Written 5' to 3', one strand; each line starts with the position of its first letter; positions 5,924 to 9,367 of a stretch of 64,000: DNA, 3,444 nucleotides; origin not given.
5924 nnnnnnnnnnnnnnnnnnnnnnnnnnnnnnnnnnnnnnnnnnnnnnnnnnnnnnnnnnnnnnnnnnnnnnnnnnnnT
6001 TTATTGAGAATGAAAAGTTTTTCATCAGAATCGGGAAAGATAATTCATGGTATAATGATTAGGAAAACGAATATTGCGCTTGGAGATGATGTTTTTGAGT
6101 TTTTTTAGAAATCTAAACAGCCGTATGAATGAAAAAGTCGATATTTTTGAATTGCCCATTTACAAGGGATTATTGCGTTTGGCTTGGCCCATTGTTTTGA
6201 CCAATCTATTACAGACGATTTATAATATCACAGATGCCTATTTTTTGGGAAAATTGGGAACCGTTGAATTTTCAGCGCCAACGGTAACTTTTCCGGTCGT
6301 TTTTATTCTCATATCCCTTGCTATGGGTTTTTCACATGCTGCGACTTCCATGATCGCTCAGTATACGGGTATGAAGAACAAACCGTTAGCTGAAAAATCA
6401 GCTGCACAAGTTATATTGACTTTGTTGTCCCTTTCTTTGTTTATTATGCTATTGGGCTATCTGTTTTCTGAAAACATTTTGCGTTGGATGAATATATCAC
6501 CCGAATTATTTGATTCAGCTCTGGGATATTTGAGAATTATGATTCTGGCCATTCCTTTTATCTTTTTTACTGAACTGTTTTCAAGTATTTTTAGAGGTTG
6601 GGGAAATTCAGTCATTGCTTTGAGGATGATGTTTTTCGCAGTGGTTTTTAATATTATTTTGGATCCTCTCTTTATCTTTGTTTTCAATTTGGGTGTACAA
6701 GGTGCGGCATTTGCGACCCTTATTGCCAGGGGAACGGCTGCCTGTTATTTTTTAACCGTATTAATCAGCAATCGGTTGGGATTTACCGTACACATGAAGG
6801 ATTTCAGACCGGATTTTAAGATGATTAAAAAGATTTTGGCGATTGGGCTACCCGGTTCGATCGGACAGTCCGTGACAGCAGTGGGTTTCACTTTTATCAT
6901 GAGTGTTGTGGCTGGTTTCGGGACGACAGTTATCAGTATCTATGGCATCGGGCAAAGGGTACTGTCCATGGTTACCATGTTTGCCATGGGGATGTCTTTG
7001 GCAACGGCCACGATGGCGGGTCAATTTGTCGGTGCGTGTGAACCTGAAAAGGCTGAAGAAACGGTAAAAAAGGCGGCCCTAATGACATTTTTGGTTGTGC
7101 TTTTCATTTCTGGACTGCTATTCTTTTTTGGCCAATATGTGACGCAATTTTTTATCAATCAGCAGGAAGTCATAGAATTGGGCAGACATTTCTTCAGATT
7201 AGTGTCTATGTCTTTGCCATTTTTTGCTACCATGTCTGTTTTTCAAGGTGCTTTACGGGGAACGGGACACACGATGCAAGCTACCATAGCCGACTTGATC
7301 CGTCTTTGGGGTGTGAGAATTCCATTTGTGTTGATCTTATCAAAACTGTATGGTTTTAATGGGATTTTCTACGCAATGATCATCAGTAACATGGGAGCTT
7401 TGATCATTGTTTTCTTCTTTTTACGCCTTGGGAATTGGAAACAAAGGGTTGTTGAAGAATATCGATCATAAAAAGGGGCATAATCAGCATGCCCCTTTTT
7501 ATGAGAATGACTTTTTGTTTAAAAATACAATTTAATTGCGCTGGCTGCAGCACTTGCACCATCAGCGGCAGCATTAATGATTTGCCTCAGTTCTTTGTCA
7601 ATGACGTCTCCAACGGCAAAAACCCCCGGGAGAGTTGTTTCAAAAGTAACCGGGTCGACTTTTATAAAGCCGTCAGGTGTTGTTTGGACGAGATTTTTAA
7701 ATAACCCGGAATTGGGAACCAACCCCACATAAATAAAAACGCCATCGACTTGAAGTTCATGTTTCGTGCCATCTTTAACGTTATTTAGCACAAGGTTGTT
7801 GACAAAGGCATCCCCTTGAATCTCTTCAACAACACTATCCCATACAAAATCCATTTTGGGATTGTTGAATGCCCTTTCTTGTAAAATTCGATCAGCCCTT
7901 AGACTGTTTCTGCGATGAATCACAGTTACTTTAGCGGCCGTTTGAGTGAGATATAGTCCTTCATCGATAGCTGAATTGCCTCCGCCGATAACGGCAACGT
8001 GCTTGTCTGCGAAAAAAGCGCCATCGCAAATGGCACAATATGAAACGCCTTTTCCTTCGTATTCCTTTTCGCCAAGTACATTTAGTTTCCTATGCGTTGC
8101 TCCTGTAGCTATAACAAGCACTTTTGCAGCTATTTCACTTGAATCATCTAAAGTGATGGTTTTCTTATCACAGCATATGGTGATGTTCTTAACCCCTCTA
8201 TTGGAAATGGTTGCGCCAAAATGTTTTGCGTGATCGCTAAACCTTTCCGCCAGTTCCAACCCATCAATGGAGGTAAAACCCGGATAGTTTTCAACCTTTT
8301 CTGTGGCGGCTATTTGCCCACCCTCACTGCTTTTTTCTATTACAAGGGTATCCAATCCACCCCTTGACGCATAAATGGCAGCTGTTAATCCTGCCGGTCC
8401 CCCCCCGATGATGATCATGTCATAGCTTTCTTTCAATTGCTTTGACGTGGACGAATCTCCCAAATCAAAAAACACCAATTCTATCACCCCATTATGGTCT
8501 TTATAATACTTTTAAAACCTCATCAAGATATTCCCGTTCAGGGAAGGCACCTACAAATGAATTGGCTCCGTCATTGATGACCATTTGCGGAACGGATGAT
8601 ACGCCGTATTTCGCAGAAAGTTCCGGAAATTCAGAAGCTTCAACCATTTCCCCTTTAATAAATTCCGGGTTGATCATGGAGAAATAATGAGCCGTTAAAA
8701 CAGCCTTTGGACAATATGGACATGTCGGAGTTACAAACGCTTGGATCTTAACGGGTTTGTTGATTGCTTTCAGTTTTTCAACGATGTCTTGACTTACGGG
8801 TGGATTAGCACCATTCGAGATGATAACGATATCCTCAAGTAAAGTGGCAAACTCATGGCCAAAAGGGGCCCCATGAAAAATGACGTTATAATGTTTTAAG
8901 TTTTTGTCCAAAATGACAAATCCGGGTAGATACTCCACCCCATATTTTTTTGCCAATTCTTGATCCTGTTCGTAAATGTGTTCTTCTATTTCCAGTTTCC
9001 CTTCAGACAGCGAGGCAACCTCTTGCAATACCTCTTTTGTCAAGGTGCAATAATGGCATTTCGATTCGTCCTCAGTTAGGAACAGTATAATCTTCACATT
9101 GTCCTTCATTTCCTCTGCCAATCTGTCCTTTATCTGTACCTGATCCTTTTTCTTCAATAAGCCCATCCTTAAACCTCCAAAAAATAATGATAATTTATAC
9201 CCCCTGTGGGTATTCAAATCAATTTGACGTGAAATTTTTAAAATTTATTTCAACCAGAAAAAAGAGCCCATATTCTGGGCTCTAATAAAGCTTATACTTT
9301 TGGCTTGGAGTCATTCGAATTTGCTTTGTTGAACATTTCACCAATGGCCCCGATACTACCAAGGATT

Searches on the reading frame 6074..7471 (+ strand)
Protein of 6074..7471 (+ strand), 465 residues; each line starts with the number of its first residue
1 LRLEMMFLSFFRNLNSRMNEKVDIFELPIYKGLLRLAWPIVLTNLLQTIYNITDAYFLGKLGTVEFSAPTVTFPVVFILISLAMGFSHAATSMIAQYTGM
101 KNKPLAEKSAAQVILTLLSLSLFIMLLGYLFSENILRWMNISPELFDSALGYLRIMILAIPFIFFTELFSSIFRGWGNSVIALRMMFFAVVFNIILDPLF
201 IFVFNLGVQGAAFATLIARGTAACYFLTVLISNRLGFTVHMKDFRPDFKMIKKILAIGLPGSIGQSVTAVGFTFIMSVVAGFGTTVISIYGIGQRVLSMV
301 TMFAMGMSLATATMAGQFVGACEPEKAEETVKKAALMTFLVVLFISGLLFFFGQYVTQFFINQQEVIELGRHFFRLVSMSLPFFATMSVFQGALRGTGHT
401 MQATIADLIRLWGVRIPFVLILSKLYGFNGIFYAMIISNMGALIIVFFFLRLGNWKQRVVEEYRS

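Call 52: search_protein_families(library=pfam, proteins=[window:6074-7471:+], max_evalue=1e-8)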
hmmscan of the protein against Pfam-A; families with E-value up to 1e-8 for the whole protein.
window:6074-7471:+ (465 aa): 1 family
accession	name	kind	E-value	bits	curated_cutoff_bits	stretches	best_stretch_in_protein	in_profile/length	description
PF01554.23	MatE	-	2.1e-59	200.2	24.9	2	39-199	1-161/161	MatE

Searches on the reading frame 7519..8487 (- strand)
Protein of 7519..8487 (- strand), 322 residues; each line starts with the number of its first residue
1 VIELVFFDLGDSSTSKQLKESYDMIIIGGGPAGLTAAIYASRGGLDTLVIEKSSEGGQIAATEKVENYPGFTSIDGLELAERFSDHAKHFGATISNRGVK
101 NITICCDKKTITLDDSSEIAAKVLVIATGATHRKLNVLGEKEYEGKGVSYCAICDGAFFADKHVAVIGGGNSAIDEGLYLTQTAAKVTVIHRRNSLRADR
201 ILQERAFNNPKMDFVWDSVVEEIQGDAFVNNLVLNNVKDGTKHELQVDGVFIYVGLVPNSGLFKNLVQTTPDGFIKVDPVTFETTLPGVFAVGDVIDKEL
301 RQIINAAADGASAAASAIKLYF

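Call 85: search_protein_families(library=pfam, proteins=[window:7519-8487:-], max_evalue=0.0001)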
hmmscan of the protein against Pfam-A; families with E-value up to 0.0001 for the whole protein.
window:7519-8487:- (322 aa): 11 families
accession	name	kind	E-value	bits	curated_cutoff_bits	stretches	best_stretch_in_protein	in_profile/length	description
PF07992.20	Pyr_redox_2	-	4.7e-50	171.1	26.1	1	22-310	1-291/291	Pyridine nucleotide-disulphide oxidoreductase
PF13738.12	Pyr_redox_3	-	9.5e-27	94.5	30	2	76-293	80-305/305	Pyridine nucleotide-disulphide oxidoreductase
PF00070.33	Pyr_redox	-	5.9e-17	62.4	22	1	163-230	1-75/82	Pyridine nucleotide-disulphide oxidoreductase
PF03486.20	HI0933_like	-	3.6e-09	36.9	50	1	23-57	2-36/244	HI0933-like protein Rossmann domain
PF00890.30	FAD_binding_2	-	2.6e-08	33.9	20.4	1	23-61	1-40/414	FAD binding domain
PF12831.13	FAD_oxidored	-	3.3e-08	33.7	27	1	23-58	1-37/416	FAD dependent oxidoreductase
PF01266.30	DAO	-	1.8e-07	31.4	27.9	1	23-58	1-36/353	FAD dependent oxidoreductase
PF01946.23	Thi4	-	1.9e-07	31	26.2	1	22-57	18-55/235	Thi4 family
PF13450.12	NAD_binding_8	-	7.2e-07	29.8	21.9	1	26-67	1-42/68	NAD(P)-binding Rossmann-like domain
PF01134.28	GIDA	-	7.4e-07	29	22.1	0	23-59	1-29/391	Glucose inhibited division protein A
PF01494.25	FAD_binding_3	-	8e-06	25.7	22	0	22-55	2-35/349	FAD binding domain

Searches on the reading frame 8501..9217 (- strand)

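Call 85: search_protein_families(library=pfam, proteins=[window:8501-9217:-], max_evalue=0.0001)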
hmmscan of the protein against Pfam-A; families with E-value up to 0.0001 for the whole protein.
window:8501-9217:- (238 aa): 6 families
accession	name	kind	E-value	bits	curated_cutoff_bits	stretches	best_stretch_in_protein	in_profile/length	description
PF13192.12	Thioredoxin_3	-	1.5e-21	76.6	24.8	2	157-235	2-75/76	Thioredoxin domain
PF13098.12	Thioredoxin_2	-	1.3e-10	42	27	0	40-110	4-88/104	Thioredoxin-like domain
PF00462.30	Glutaredoxin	-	3.1e-08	34.1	22.9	0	161-216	4-57/60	Glutaredoxin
PF00085.26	Thioredoxin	-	6.8e-07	29.7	23.5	0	53-107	29-83/103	Thioredoxin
PF23357.1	DUF7088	-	2.5e-06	28.1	27.8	0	33-115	14-100/105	Domain of unknown function (DUF7088)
PF14595.12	Thioredoxin_9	-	4.7e-06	27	25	0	22-112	21-113/129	Thioredoxin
